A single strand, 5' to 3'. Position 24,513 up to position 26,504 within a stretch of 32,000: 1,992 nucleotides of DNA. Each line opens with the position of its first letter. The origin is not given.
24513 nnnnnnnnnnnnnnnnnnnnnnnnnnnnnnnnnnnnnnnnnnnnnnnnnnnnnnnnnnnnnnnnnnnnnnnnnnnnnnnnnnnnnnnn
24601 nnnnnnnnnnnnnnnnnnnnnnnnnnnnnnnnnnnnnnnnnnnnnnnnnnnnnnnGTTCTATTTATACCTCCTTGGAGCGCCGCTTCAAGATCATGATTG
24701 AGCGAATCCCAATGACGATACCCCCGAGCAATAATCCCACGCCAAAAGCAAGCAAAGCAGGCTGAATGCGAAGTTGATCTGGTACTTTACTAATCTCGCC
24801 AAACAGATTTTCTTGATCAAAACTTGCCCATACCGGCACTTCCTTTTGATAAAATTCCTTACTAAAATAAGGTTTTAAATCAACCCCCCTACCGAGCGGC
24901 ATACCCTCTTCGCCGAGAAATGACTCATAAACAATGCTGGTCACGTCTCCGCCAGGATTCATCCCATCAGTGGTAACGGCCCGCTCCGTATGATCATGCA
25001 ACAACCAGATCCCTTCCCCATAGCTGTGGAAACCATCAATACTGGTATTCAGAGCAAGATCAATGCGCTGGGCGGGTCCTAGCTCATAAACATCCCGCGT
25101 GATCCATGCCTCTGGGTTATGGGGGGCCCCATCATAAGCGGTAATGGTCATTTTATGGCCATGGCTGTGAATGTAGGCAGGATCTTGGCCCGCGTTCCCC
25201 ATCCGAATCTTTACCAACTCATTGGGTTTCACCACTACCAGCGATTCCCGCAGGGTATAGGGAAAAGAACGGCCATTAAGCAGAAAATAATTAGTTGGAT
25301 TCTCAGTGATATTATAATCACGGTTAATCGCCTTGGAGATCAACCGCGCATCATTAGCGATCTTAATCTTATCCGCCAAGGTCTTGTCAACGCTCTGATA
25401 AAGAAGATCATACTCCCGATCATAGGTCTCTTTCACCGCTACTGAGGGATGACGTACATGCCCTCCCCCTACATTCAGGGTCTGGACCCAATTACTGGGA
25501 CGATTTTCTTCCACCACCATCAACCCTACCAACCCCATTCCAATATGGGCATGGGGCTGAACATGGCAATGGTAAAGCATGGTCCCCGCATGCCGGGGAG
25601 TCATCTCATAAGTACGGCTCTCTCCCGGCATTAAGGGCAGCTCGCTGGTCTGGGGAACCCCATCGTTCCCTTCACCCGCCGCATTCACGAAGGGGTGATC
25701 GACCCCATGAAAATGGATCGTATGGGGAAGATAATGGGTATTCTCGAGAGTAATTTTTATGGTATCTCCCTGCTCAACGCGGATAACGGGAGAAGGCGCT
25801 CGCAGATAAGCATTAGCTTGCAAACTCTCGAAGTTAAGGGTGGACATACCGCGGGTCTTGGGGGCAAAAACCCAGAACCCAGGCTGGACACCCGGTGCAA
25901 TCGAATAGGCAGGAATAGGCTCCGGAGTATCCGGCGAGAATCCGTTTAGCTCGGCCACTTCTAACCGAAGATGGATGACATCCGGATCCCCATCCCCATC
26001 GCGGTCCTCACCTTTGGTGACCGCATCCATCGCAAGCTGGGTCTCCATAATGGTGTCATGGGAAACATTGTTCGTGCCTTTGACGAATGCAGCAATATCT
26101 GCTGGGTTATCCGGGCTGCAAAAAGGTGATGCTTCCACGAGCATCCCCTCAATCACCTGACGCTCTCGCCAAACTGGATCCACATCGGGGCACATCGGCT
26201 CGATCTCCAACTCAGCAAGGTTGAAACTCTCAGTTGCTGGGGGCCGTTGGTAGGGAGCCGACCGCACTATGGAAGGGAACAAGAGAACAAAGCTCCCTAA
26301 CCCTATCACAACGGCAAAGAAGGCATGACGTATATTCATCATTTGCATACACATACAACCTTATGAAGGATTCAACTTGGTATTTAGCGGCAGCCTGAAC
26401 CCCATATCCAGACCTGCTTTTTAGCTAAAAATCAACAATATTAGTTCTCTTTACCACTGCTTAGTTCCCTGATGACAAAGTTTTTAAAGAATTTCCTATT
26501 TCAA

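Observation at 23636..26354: Tail-anchored two-domain multicopper oxidase plus His-rich cupredoxin gene pair next to the amo cluster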

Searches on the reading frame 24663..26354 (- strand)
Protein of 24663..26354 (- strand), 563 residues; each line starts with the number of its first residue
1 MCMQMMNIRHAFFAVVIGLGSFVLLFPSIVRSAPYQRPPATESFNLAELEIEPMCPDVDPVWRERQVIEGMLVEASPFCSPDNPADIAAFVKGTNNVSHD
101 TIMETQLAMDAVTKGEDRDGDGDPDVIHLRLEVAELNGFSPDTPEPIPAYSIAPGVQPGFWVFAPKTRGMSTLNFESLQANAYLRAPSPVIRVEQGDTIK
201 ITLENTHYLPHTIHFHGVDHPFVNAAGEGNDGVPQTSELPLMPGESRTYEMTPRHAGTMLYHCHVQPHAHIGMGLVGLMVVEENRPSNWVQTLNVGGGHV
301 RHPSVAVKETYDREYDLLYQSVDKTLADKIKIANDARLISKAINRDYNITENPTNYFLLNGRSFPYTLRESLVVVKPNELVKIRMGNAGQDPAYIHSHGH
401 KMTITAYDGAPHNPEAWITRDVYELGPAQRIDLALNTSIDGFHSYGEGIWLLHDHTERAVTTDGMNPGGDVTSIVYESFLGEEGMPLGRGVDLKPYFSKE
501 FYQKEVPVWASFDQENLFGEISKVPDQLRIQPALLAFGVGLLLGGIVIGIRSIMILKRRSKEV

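Call 3: search_protein_families(library=pfam, proteins=[window:24663-26354:-], max_evalue=0.01)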
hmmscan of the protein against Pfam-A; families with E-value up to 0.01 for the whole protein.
window:24663-26354:- (563 aa): 4 families
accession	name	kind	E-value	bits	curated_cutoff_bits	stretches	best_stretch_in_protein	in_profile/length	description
PF07731.20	Cu-oxidase_2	-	9.6e-23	80.9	20.4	2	183-282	27-134/137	Multicopper oxidase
PF07732.21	Cu-oxidase_3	-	1.4e-22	80.5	21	1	186-284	24-117/119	Multicopper oxidase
PF00394.28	Cu-oxidase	-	6.1e-06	26.9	21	1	350-437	32-122/157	Multicopper oxidase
PF00127.26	Copper-bind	-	0.00013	22.7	21.2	1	190-281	18-98/99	Copper binding proteins, plastocyanin/azurin family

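Call 4: search_protein_families(library=ncbifam, proteins=[window:24663-26354:-], max_evalue=0.01)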
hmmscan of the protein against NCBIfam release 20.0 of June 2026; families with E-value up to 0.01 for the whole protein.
window:24663-26354:- (563 aa): 9 families
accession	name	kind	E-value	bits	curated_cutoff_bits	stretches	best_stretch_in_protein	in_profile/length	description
TIGR01480.1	copper_res_A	subfamily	7.5e-12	44.5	478.95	1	186-288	73-167/593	copper resistance system multicopper oxidase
TIGR03388.1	ascorbase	equivalog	8.3e-12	44.5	614.8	1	185-284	28-122/542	L-ascorbate oxidase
TIGR02376.1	Cu_nitrite_red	equivalog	1.7e-10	40.7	296.3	1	186-283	56-146/326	copper-containing nitrite reductase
NF008205.1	PRK10965.1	equivalog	6.5e-10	38.4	525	1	188-285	76-167/529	multicopper oxidase CueO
TIGR03389.1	laccase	equivalog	8.1e-09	34.8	558.9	1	186-267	31-109/539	laccase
TIGR03390.1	ascorbOXfungal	equivalog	9.2e-08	31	445.35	1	186-288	36-134/538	L-ascorbate oxidase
TIGR02656.1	cyanin_plasto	equivalog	4.1e-05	23.9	87.85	1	191-282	19-99/99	plastocyanin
TIGR02657.1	amicyanin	equivalog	0.00075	19.8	110.2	1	187-268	9-75/83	amicyanin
NF041487.1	copper_ox_MnxG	equivalog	0.0065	13.4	3100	1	183-273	418-511/1894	manganese-oxidizing multicopper oxidase MnxG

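Call 8: find_homologous_proteins(query=window:24663-26354:-)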
Query window:24663-26354:- (563 aa): 3033 proteins with E <= 0.001 among 8000 candidates; the best 120 are listed.
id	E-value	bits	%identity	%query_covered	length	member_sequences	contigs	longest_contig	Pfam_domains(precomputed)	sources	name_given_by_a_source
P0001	0.0e+0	1306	100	100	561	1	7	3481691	PF07731.21,PF00394.29,PF07732.22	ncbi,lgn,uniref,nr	ncbi:Multicopper oxidase, type 3 [Nitrosococcus oceani ATCC 19707]|uniref:Multicopper oxidase, type 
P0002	0.0e+0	1302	100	99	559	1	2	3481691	PF07731.21,PF00394.29,PF07732.22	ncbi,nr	ncbi:multicopper oxidase domain-containing protein [Nitrosococcus oceani]|nr:multicopper oxidase dom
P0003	0.0e+0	1299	99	100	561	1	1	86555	PF07731.21,PF00394.29,PF07732.22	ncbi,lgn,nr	ncbi:multicopper oxidase [Nitrosococcus oceani]|nr:multicopper oxidase [Nitrosococcus oceani]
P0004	0.0e+0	1294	99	99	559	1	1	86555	PF07731.21,PF00394.29,PF07732.22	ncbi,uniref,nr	ncbi:multicopper oxidase domain-containing protein [Nitrosococcus oceani]|uniref:multicopper oxidase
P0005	0.0e+0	1250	95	100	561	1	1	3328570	PF07731.21,PF00394.29,PF07732.22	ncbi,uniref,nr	ncbi:multicopper oxidase type 3 [Nitrosococcus watsonii C-113]|uniref:Multicopper oxidase type 3 n=2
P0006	0.0e+0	1246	95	99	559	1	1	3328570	PF07731.21,PF00394.29,PF07732.22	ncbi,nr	ncbi:multicopper oxidase domain-containing protein [Nitrosococcus watsonii]|nr:multicopper oxidase d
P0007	0.0e+0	1143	85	100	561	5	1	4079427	PF07731.21,PF00394.29,PF07732.22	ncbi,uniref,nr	ncbi:multicopper oxidase type 3 [Nitrosococcus halophilus Nc 4]|uniref:Multicopper oxidase type 3 n=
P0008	0.0e+0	1116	83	100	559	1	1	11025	PF07731.21,PF00394.29,PF07732.22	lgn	-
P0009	0.0e+0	1075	79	100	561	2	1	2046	PF07731.21,PF00394.29,PF07732.22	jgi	jgi:manganese oxidase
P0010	1.6e-285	966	73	98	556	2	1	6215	PF07731.21,PF07732.22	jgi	jgi:hypothetical protein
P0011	3.9e-285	965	72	100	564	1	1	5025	PF07731.21,PF00394.29,PF07732.22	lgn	-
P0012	5.1e-280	948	71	100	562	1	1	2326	PF07731.21,PF00394.29,PF07732.22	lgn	-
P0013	1.5e-249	847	65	98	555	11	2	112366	PF07731.21,PF00394.29,PF07732.22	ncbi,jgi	ncbi:MAG: multicopper oxidase domain-containing protein [Candidatus Nitrosoglobus sp.]|jgi:plastocya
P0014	2.9e-244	830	65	98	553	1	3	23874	PF07731.21,PF00394.29,PF07732.22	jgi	jgi:Putative multicopper oxidases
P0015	5.9e-240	816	65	90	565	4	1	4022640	PF07731.21,PF00394.29,PF07732.22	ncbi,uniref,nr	ncbi:multicopper oxidase domain-containing protein [Nitrosococcus wardiae]|uniref:Copper oxidase n=1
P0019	3.8e-224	764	63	87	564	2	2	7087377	PF07731.21,PF00394.29,PF07732.22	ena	-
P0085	4.6e-212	724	60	92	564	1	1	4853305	PF07731.21,PF00394.29,PF07732.22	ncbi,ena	-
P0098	1.0e-210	719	57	96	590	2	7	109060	PF07731.21,PF07732.22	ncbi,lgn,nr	ncbi:MAG TPA: multicopper oxidase domain-containing protein [Methylomirabilota bacterium]|nr:multico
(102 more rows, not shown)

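Call 13: find_related_loci(query=A1, collection=genome_contigs, flank=10000)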
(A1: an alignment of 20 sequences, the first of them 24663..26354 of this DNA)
Query A1 (563 aa) in genome_contigs; peptide patterns used: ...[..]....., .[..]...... (x = any residue, [..] = any of these).
600 stretches matched a pattern (row limit reached: there are more); 31 encode a relative of the query (tblastn E <= 1e-3); 31 distinct loci.
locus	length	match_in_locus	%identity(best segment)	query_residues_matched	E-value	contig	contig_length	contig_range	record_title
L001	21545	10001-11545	60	35-559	0e+0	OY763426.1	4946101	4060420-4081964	MAG: Candidatus Binatia bacterium isolate bff738c7-9683-4f94-b287-c2cb1e0b670a genome assembly, chromosome: 1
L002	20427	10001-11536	61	35-525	0e+0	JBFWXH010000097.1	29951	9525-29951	MAG: Candidatus Binatia bacterium isolate CA_2019_TPBS_136 NODE_7809_length_29951_cov_5.712480_TPBS, whole genome shotgu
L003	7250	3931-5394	62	52-540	0e+0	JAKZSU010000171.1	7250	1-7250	MAG: Alphaproteobacteria bacterium isolate Langseth_MAG_00041 Langseth_MAG_00041_000000000171, whole genome shotgun sequ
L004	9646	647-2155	59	24-527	0e+0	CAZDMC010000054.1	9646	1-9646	MAG TPA_asm: uncultured Methylomarinum sp. isolate binchicken_co53_178 genome assembly, contig: NODE_4846_length_9646_co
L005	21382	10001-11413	59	51-521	0e+0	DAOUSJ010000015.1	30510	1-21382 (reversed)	MAG TPA_asm: Methylococcaceae bacterium isolate CSMAG_543 CSMAG_543_k127_175419_length_30510_cov_88.2847, whole genome s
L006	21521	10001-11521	55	8-521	0e+0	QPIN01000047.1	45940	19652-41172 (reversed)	MAG: Methylococcales symbiont of Hymedesmia sp. n. MRB-2018 isolate N1 NODE_17_length_45940_cov_21.7043, whole genome sh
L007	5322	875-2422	54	13-534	0e+0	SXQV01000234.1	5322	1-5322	MAG: Methylococcaceae bacterium isolate F1-140-MAGs039 F1-140__c540280, whole genome shotgun sequence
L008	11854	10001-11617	56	4-537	0e+0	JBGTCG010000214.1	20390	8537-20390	MAG: Methylococcales bacterium isolate JTS-RE114 k141_5520614, whole genome shotgun sequence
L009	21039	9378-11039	54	2-560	0e+0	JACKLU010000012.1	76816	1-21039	MAG: Burkholderiales bacterium isolate HK-STAS-PROT-100 HK-STAS-PROT-100_12, whole genome shotgun sequence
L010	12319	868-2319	57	52-532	0e+0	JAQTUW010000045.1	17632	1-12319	MAG: Methylococcales bacterium isolate STB_73 NODE_7416_length_17632_cov_5.338875_Sandtown_B, whole genome shotgun seque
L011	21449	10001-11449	59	39-519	0e+0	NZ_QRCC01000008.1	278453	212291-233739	Nitrosomonas sp. HPC101 HPC101_contig000008, whole genome shotgun sequence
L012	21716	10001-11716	51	2-559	0e+0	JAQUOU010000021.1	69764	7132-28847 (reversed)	MAG: Methylobacter sp. isolate STD1_208 NODE_750_length_69764_cov_16.436966_Sandtown_D1, whole genome shotgun sequence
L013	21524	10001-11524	54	7-519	0e+0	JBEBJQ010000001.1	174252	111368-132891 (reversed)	MAG: Methylococcales bacterium isolate TF_1 NODE_21_length_174252_cov_15.016457, whole genome shotgun sequence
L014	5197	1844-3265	56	50-525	0e+0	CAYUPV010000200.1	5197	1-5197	MAG TPA_asm: uncultured Methylococcales bacterium isolate binchicken_co172_201 genome assembly, contig: NODE_16131_lengt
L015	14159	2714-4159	57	38-519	5e-180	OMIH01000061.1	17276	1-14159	Methylococcaceae bacterium isolate AM_0244 genome assembly, contig: DGE0008AM2008_1_188094, whole genome shotgun sequenc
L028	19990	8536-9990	51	55-549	6e-164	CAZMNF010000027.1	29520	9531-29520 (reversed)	MAG TPA_asm: uncultured Thermotogae bacterium isolate SRP185896_co2_339 genome assembly, contig: NODE_708_length_29520_c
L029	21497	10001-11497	57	20-521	0e+0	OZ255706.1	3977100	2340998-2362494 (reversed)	MAG: Methylomarinum sp. isolate eb2aa360-30b5-4655-8ffb-0c3e18bb37f2 genome assembly, chromosome: 1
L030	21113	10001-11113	45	110-509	9e-108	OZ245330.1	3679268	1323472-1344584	MAG: bacterium isolate c16666b3-4bf0-4dcb-aaf0-864fdfc57c8a genome assembly, chromosome: 1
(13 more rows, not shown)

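Call 23: search_solved_structures(query=A1, max_evalue=0.001, show_alignments=2)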
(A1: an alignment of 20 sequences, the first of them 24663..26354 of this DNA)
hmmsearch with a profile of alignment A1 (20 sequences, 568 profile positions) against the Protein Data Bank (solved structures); distinct sequences matched with E-value up to 0.001: 202 (the best 60 are shown).
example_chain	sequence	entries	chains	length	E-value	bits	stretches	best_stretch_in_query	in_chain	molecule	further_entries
2zwn_A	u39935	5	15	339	3.2e-38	134.6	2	195-295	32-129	two-domain type laccase | Multicopper oxidase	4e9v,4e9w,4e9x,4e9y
3g5w_A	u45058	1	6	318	1.7e-37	132.3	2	194-295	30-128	Multicopper oxidase type 1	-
5n0k_A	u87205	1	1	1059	2.5e-22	82.1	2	193-290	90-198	Ceruloplasmin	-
5n4l_A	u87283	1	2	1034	3.1e-22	81.8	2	193-290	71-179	Ceruloplasmin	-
1kcw_A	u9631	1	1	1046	9.6e-22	80.2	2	196-291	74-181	CERULOPLASMIN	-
4enz_A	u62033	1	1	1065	1.2e-21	79.8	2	196-291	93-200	Ceruloplasmin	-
2j5w_A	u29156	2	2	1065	6.1e-20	74.3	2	196-291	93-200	CERULOPLASMIN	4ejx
7rab_A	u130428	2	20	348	3.5e-19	71.8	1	194-292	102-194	multicopper oxidase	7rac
3gdc_A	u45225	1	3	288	4.2e-18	68.2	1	194-293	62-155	Multicopper oxidase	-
6vox_A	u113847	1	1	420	5.1e-18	67.9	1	195-299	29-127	Copper oxidase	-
6vow_A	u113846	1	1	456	6.5e-18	67.6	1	195-297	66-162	multicopper oxidase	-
4f7k_A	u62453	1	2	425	1.3e-17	66.6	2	195-297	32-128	Laccase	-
1zpu_A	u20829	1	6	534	1.9e-15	59.4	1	195-293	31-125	Iron transport multicopper oxidase FET3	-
6s0o_B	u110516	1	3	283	3.9e-15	58.4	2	184-291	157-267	Two-domain laccase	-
7pfr_A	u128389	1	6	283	4e-15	58.3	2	186-291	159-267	Two-domain laccase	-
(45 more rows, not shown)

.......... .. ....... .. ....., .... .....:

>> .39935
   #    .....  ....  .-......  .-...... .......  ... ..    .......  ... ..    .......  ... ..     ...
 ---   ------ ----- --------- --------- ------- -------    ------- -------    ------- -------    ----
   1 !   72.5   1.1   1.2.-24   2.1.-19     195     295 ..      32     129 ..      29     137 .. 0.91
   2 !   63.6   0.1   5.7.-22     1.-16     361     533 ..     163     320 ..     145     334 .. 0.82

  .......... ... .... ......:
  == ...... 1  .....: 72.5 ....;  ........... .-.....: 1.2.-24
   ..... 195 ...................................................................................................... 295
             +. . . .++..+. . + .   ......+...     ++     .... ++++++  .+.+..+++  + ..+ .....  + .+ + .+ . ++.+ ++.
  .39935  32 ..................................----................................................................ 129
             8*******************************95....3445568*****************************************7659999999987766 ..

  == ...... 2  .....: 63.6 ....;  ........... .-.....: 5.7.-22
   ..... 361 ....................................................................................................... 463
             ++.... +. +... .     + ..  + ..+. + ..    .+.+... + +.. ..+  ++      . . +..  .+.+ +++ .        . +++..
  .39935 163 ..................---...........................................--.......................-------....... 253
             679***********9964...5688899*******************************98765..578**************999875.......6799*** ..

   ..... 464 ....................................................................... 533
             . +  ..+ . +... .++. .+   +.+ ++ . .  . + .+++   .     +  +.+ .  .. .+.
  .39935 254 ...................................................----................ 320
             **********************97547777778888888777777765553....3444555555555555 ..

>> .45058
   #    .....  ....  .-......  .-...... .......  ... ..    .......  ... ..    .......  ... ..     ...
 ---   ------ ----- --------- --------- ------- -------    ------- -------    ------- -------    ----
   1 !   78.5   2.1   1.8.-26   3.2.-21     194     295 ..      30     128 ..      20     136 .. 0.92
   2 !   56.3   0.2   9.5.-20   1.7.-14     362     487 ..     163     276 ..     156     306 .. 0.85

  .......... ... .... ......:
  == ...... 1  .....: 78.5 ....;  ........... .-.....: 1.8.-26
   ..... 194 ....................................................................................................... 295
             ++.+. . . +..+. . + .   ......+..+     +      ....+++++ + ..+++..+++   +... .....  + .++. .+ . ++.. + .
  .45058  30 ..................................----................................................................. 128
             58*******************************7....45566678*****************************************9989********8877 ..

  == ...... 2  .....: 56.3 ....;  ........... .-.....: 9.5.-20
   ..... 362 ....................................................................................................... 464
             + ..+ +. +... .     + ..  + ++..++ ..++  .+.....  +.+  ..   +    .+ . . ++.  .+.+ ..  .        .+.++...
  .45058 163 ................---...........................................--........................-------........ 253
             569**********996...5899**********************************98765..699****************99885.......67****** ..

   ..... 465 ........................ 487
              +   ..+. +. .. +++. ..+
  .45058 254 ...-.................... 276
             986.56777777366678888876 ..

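Call 25: find_encoding_contigs(protein=P0007, flank=10000, max_places=2)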
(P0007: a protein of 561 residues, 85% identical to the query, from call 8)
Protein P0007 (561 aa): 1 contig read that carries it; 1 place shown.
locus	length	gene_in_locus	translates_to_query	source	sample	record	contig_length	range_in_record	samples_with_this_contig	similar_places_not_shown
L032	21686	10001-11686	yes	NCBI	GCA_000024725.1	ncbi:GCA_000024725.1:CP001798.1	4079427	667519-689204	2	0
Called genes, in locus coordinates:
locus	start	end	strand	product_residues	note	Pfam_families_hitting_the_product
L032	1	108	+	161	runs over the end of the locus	PF13527:Acetyltransf_9 (faint), PF00583:Acetyltransf_1, PF13673:Acetyltransf_10, PF13508:Acetyltransf_7, PF08445:FR47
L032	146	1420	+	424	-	PF02308:MgtC, PF13194:DUF4010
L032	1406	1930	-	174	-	PF00293:NUDIX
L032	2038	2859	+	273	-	PF01925:TauE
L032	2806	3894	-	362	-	PF13439:Glyco_transf_4, PF13579:Glyco_trans_4_4 (faint), PF00534:Glycos_transf_1, PF13692:Glyco_trans_1_4, PF20706:GT4-conflict (weak)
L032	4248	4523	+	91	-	-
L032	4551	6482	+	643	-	PF08298:AAA_PrkA, PF13191:AAA_16 (weak), PF06798:PrkA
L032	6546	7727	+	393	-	PF04285:DUF444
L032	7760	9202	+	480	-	PF04293:SpoVR, PF24755:SpoVR_C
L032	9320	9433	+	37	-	-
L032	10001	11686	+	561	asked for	PF07731:Cu-oxidase_2, PF07732:Cu-oxidase_3, PF00394:Cu-oxidase (weak), PF07731:Cu-oxidase_2 (weak)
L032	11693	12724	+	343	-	-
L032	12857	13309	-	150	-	PF00571:CBS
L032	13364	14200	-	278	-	PF05116:S6PP (faint), PF00702:Hydrolase, PF12710:HAD, PF13419:HAD_2 (faint), PF08282:Hydrolase_3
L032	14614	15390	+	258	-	PF04896:AmoC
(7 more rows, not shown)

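Call 26: find_encoding_contigs(protein=P0015, flank=10000, max_places=2)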
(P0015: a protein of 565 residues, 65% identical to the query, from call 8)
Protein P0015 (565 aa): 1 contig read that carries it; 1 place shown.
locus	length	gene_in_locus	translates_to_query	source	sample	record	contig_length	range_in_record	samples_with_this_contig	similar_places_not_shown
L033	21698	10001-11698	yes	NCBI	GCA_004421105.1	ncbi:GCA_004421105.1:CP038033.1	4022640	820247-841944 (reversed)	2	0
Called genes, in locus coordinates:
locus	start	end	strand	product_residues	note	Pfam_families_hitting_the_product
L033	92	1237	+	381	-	PF00712:DNA_pol3_beta, PF02767:DNA_pol3_beta_2, PF02768:DNA_pol3_beta_3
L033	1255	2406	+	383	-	PF02463:SMC_N, PF13175:AAA_15, PF13476:AAA_23, PF13304:AAA_21 (weak)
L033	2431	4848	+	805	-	PF02518:HATPase_c, PF00204:DNA_gyraseB, PF01751:Toprim, PF21249:GyrB_hook, PF18053:GyrB_insert, PF00986:DNA_gyraseB_C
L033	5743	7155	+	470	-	PF20123:DUF6513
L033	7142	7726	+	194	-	PF04289:DUF447_N, PF20766:DUF447_C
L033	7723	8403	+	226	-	PF04476:4HFCP_synth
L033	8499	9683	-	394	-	PF07786:HGSNAT_cat, PF01757:Acyl_transf_3 (weak)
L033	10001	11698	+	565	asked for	PF07731:Cu-oxidase_2, PF07732:Cu-oxidase_3, PF00394:Cu-oxidase, PF07731:Cu-oxidase_2 (weak)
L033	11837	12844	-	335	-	PF00316:FBPase, PF18913:FBPase_C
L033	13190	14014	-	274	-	PF01493:GXGXG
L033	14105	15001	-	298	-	PF01913:FTR, PF02741:FTR_C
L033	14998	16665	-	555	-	PF01979:Amidohydro_1 (faint), PF07969:Amidohydro_3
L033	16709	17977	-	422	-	-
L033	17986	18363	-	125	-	PF01329:Pterin_4a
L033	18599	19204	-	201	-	PF05036:SPOR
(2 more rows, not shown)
